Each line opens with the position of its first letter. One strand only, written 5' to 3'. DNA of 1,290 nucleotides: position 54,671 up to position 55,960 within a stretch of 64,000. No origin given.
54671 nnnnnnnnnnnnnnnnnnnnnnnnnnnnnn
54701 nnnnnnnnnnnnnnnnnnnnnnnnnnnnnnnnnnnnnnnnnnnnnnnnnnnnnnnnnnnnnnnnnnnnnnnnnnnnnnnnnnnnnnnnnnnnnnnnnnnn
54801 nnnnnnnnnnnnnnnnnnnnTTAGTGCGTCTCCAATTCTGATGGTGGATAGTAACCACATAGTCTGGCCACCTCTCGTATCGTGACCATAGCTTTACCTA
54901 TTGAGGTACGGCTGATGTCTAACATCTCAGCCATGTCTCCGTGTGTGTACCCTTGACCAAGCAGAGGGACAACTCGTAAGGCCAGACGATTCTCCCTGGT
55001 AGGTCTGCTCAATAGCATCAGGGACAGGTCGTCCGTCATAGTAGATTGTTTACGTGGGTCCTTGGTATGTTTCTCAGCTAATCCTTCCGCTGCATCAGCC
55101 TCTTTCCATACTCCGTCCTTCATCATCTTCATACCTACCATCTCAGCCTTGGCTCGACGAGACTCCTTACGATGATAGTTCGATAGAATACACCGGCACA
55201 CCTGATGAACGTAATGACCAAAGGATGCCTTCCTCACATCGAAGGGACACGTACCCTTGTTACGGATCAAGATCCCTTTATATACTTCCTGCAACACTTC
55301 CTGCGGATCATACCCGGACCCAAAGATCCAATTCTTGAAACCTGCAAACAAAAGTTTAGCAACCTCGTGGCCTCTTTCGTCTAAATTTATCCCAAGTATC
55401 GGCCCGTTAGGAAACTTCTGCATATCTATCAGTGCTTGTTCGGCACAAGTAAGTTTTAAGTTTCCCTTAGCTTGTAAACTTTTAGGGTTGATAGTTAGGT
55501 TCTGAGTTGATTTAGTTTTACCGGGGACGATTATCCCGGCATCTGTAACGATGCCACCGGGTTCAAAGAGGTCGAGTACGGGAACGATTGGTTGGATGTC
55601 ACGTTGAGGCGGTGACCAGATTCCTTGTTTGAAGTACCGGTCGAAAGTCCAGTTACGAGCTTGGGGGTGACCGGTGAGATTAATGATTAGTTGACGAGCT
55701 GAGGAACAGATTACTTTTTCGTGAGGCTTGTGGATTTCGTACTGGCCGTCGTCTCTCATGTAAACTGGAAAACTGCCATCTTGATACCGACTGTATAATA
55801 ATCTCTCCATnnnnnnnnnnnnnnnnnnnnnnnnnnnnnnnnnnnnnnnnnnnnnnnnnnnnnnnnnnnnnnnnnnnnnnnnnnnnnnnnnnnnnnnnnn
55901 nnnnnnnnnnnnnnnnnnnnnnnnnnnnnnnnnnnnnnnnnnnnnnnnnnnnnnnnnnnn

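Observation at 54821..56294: The sigma-factor gene carries a ~170-aa N-terminal extension and a ~480-bp upstream non-coding region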

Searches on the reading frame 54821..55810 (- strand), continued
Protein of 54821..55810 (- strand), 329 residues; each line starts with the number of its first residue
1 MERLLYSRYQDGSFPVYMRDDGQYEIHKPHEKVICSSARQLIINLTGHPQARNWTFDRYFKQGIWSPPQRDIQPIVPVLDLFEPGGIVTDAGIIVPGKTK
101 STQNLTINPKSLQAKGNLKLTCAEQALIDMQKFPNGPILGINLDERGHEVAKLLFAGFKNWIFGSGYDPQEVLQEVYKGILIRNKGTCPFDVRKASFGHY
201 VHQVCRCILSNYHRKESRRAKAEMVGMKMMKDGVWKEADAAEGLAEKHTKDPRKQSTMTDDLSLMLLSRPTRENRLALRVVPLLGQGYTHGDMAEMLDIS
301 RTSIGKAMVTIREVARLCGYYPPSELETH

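Call 37: find_encoding_contigs(protein=P0115, flank=5000, max_places=1)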
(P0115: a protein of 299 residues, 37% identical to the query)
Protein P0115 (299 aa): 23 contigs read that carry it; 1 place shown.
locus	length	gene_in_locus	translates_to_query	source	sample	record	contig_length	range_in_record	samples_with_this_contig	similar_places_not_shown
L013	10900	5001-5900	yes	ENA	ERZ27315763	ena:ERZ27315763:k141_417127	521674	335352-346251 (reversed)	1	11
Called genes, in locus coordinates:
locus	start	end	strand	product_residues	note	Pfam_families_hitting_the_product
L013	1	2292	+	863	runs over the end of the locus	-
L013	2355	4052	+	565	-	-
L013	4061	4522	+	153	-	-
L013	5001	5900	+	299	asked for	-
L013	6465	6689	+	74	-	-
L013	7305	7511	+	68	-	-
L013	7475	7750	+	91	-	-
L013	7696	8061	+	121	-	-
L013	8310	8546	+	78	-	-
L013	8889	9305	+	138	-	-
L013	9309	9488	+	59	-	-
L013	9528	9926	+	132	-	-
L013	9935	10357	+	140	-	-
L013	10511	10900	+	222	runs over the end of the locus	-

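Call 38: find_encoding_contigs(protein=P0018, flank=5000, max_places=1)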
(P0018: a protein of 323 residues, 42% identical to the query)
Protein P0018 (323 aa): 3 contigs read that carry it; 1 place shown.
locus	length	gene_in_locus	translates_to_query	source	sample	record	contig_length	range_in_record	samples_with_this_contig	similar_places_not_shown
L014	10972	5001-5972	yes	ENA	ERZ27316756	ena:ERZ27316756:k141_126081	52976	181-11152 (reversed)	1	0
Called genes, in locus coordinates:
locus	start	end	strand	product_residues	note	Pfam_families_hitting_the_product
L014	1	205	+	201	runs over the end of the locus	-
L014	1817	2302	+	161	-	-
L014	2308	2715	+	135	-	-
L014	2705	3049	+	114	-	-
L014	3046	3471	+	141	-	-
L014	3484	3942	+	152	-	-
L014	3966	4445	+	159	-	-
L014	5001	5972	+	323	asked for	-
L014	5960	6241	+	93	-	-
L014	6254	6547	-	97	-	-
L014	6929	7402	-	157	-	-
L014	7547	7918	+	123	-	-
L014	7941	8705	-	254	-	-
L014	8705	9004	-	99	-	-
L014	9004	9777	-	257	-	-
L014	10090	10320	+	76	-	-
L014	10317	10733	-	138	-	PF24623:Phage_zn_bind_8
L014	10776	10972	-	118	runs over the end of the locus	-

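Call 42: find_related_loci(query=A2, collection=viral_contigs, flank=4000)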
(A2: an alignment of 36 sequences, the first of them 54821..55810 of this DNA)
Query A2 (329 aa) in viral_contigs; peptide patterns used: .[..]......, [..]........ (x = any residue, [..] = any of these).
75 stretches matched a pattern; 68 encode a relative of the query (tblastn E <= 1e-3); 68 distinct loci.
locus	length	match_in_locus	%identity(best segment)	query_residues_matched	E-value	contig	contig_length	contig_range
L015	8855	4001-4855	38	5-314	9e-65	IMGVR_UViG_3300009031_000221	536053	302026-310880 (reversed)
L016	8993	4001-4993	37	5-316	4e-56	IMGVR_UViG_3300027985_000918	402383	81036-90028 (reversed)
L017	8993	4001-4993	37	5-316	4e-56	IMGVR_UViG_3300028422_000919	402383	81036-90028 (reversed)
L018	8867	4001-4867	37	1-312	6e-56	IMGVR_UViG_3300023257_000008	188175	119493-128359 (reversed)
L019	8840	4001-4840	36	4-315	4e-51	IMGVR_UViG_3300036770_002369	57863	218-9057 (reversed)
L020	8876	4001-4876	35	2-315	3e-49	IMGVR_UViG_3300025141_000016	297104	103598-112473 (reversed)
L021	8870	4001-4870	34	6-316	6e-48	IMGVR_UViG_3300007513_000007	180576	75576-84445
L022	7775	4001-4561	45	139-316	3e-46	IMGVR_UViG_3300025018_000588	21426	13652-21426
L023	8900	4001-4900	33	4-315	5e-43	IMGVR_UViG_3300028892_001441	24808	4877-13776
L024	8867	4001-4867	33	2-314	1e-42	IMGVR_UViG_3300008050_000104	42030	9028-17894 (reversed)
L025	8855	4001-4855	34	6-315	1e-39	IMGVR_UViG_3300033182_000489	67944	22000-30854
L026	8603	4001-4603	38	6-241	5e-39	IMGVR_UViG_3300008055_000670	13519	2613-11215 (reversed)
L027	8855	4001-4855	32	6-312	5e-39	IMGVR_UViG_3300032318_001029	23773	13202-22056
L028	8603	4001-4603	38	6-241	5e-39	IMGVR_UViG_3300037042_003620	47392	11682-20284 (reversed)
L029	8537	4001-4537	40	140-315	1e-37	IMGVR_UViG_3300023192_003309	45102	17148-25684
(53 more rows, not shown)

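Call 96: search_protein_families(library=ncbifam, alignment_id=A2, max_evalue=0.01)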
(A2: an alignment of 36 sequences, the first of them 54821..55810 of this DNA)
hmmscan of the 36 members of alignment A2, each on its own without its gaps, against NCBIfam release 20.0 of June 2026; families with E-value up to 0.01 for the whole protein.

A. member 1, window:54821-55810:- (329 aa): 2 families
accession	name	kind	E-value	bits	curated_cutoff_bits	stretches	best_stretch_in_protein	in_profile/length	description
TIGR02937.1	sigma70-ECF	superfamily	0.00031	20.4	42.9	1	158-311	17-157/165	sigma-70 family RNA polymerase sigma factor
NF041236.1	CAS_III-E_sigma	exception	0.0077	16.2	100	0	171-313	53-198/206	type III-E CRISPR-associated RpoE-like sigma factor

B. families by the number of members that match (of 36 scanned): 12 families
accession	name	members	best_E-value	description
TIGR02937.1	sigma70-ECF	34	5.1e-09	sigma-70 family RNA polymerase sigma factor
NF041236.1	CAS_III-E_sigma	5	0.0016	type III-E CRISPR-associated RpoE-like sigma factor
NF006175.0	PRK08311.2-3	2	0.00063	RNA polymerase sigma factor SigI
NF041508.1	BacL2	1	0.00047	BacL2 family protein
NF003055.0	PRK03975.1-2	1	0.0031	putative transcriptional regulator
NF033789.1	repress_SdpR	1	0.0045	autorepressor SdpR family transcription factor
TIGR00122.1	birA_repr_reg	1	0.0045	biotin operon repressor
NF009186.0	PRK12534.1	1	0.005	RNA polymerase sigma factor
NF033788.1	HTH_metalloreg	1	0.0054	metalloregulator ArsR/SmtB family transcription factor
NF040705.1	sigma_mbnA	1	0.0079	methanobactin precursor domain-containing sigma factor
TIGR02952.1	Sig70_famx2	1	0.0091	ECF subfamily RNA polymerase sigma factor, BldN family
TIGR02989.1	Sig-70_gvs1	1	0.0091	RNA polymerase sigma-70 factor, Rhodopirellula/Verrucomicrobium family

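Call 103: find_encoding_contigs(protein=P0013, flank=6000, max_places=1)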
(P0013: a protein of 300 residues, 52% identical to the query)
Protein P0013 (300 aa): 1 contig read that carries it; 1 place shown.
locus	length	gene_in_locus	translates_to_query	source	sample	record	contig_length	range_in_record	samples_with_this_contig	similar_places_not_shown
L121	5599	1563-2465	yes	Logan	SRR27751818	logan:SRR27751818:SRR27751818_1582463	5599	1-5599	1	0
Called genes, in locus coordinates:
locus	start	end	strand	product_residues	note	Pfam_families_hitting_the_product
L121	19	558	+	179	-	-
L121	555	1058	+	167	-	-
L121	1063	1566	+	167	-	-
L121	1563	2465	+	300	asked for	-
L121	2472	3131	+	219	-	-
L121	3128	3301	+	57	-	-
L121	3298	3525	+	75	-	-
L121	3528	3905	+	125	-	-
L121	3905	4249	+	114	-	-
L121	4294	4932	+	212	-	-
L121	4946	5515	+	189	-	-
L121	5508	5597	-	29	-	?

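Call 104: find_encoding_contigs(protein=P0014, flank=6000, max_places=1)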
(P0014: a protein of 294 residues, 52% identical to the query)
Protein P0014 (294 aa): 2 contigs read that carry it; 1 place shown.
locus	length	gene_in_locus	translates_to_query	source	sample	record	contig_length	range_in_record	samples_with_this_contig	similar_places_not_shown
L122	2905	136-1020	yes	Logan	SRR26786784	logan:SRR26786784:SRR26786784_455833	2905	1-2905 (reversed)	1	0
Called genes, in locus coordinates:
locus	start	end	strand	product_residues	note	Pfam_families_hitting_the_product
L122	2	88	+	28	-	?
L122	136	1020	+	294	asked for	-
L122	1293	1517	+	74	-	-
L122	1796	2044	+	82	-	-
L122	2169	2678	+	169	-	-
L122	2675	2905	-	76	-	?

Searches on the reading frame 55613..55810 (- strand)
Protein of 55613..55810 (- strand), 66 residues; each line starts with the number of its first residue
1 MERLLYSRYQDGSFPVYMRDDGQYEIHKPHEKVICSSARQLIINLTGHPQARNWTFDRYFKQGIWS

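Call 34: search_solved_structures(query=A4, max_evalue=10)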
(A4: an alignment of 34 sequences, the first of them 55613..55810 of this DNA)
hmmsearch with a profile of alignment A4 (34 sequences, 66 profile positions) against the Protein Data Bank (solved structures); distinct sequences matched with E-value up to 10: 10.
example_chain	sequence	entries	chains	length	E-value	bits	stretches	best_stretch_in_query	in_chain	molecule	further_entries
7bid_A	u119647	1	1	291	1.1e-11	48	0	32-50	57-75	v31WRAP-T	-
7bif_A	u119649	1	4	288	1.5e-11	47.6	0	32-50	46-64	v22WRAP-T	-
7bie_A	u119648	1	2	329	1.8e-11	47.4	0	32-50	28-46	nvWRAP-T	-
7big_A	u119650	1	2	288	3.8e-11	46.3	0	32-50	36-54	v13WRAP-T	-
2ymu_A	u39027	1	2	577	5.5e-10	42.6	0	32-50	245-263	WD-40 REPEAT PROTEIN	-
6r60_A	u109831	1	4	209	3.4e-05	27.3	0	32-50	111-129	WD-40 repeat protein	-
6r5y_A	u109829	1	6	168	0.00024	24.5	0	32-50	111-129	WD-40 repeat protein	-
6r5z_A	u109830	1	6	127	0.0033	20.9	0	32-50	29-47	9-bladed beta-propeller formed by three 3-bladed fragments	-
6r5x_A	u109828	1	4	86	0.13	15.8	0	32-50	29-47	WD-40 repeat protein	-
9eho_JJ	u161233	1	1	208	0.7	13.4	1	8-39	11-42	40S ribosomal protein S8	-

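Call 44: predict_structure(alignment_id=A4)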
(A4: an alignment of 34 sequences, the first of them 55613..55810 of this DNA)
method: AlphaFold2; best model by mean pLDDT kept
length: 66 residues; sequences in the alignment: 34
mean_pLDDT: 93.8   pTM: 0.77
mean pLDDT of the five models: 93.8, 92.4, 89.9, 88.6, 84.0
residues with pLDDT >= 90: 58; 70-90: 8; 50-70: 0; < 50: 0
segments of 3 or more residues with pLDDT < 50: none
pLDDT, mean of each block of 10 residues (from residue 1): 92 95 95 96 95 93 87
secondary structure, 60 per line:
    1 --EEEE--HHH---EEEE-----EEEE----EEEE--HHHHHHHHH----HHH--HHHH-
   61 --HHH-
elements in order: E3-6 E15-18 E24-27 E32-35 H38-46 H56-59

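Call 69: search_protein_families(library=pfam, alignment_id=A4, max_evalue=10)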
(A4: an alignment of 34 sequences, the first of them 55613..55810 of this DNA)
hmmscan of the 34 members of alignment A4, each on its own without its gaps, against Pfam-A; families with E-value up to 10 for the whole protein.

A. member 1, window:55613-55810:- (66 aa): 0 families

B. families by the number of members that match (of 34 scanned): 8 families
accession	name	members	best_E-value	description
PF24039.1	DUF7348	1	0.027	Domain of unknown function (DUF7348)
PF20552.4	HTH_62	1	0.055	Recombinase-like helix-turn-helix domain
PF13298.12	LigD_N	1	0.14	DNA Ligase D 3'-phosphoesterase domain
PF13565.12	HTH_32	1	0.16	Homeodomain-like domain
PF11720.13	Inhibitor_I78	1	0.18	Peptidase inhibitor I78 family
PF16887.10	DUF5081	1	0.19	Domain of unknown function (DUF5081)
PF12866.13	DUF3823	1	0.22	Protein of unknown function (DUF3823) N-terminal domain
PF16850.11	Inhibitor_I66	1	0.22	Peptidase inhibitor I66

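Call 74: fold_search(model_id=the predicted structure, library=pdb)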
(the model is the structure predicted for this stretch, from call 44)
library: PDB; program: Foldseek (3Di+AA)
matches with E <= 10: 249; with E <= 0.001: 0
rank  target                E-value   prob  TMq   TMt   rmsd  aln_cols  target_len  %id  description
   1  9dct_D                4.3e-01  0.41  0.40  0.15   6.5        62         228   16  Structure of the TelB-associated type VII secretion system chaperone SIR_0178 (released 2025-11-05)
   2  9dct_B                9.2e-01  0.28  0.41  0.15   6.1        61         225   16  Structure of the TelB-associated type VII secretion system chaperone SIR_0178 (released 2025-11-05)
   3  9dct_C                9.2e-01  0.20  0.38  0.15   6.6        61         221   16  Structure of the TelB-associated type VII secretion system chaperone SIR_0178 (released 2025-11-05)
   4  9dct_A                1.2e+00  0.20  0.39  0.15   6.4        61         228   16  Structure of the TelB-associated type VII secretion system chaperone SIR_0178 (released 2025-11-05)
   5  1i3z_A                1.3e+00  0.47  0.42  0.29   2.6        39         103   23  MURINE EAT2 SH2 DOMAIN IN COMPLEX WITH SLAM PHOSPHOPEPTIDE (released 2003-04-08)
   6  2y3w_C                1.3e+00  0.08  0.30  0.22   9.1        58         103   12  N-terminal head domain and beginning of coiled coil domain of Danio rerio SAS-6 (released 2011-02-09)
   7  9rmx_B                2.0e+00  0.21  0.34  0.11   3.6        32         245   12  CryoEM reconstruction of integrase filament at the lumen of native HIV-1 cores (box size 34.2 nm) (released 2025-12-10)
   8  7n0j_E                2.0e+00  0.18  0.40  0.29   8.1        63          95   10  Structure of YebY from E. coli K12 (released 2022-03-09)
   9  9h5k_H                2.1e+00  0.41  0.42  0.11   2.3        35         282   11  Cryo-EM structure of the SEAC-EGOC supercomplex (released 2025-11-05)
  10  2jrb_MODEL_1_A        2.1e+00  0.25  0.43  0.44   4.3        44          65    9  C-terminal domain of ORF1p from mouse LINE-1 (released 2007-07-17)
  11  9b8e_B                2.2e+00  0.09  0.29  0.11   6.4        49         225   16  Structure of S-nitrosylated Legionella pneumophila Ceg10. (released 2024-04-10)
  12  4op0_A                2.4e+00  0.11  0.27  0.09   5.4        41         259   17  Crystal structure of biotin protein ligase (RV3279C) of Mycobacterium tuberculosis, complexed with biotinyl-5'-AMP (released 2014-04-30)
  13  3jro_A                2.5e+00  0.28  0.41  0.05   2.7        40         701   12  NUP84-NUP145C-SEC13 edge element of the NPC lattice (released 2009-10-27)
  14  1ka6_A                2.5e+00  0.25  0.43  0.29   4.3        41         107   17  SAP/SH2D1A bound to peptide n-pY (released 2001-11-07)
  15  3iko_A                2.7e+00  0.28  0.42  0.12   2.4        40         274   12  Crystal structure of the heterotrimeric Sec13-Nup145C-Nup84 nucleoporin complex (released 2009-10-13)
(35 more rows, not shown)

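Call 84: search_protein_representatives(alignment_id=A4)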
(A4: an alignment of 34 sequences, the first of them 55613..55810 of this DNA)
Query: 34 sequences, 66 profile positions. Proteins with E-value up to 0.001 (for the whole library): 153; up to 1e-10: 72; up to 1e-30: 1. The best 150 are listed.
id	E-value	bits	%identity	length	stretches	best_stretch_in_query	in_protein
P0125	2.2e-38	146.4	-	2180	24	12-43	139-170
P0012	5.9e-27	109.8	-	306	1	2-65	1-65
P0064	2.2e-26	108.0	-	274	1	2-66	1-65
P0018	2.4e-26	107.9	-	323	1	2-66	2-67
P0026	3.6e-24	100.9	-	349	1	2-65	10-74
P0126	3.6e-24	100.9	-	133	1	3-66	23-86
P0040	4.1e-23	97.5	-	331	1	4-65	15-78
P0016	1.9e-22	95.4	-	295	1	4-66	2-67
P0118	3.4e-22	94.6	-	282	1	3-66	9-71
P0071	3.7e-22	94.5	-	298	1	4-66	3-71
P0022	3.9e-22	94.4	-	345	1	2-66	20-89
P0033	4.0e-22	94.3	-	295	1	3-66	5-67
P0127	5.6e-22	93.9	-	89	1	2-65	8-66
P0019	8.6e-22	93.3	-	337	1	2-65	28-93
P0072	2.7e-21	91.7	-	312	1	2-66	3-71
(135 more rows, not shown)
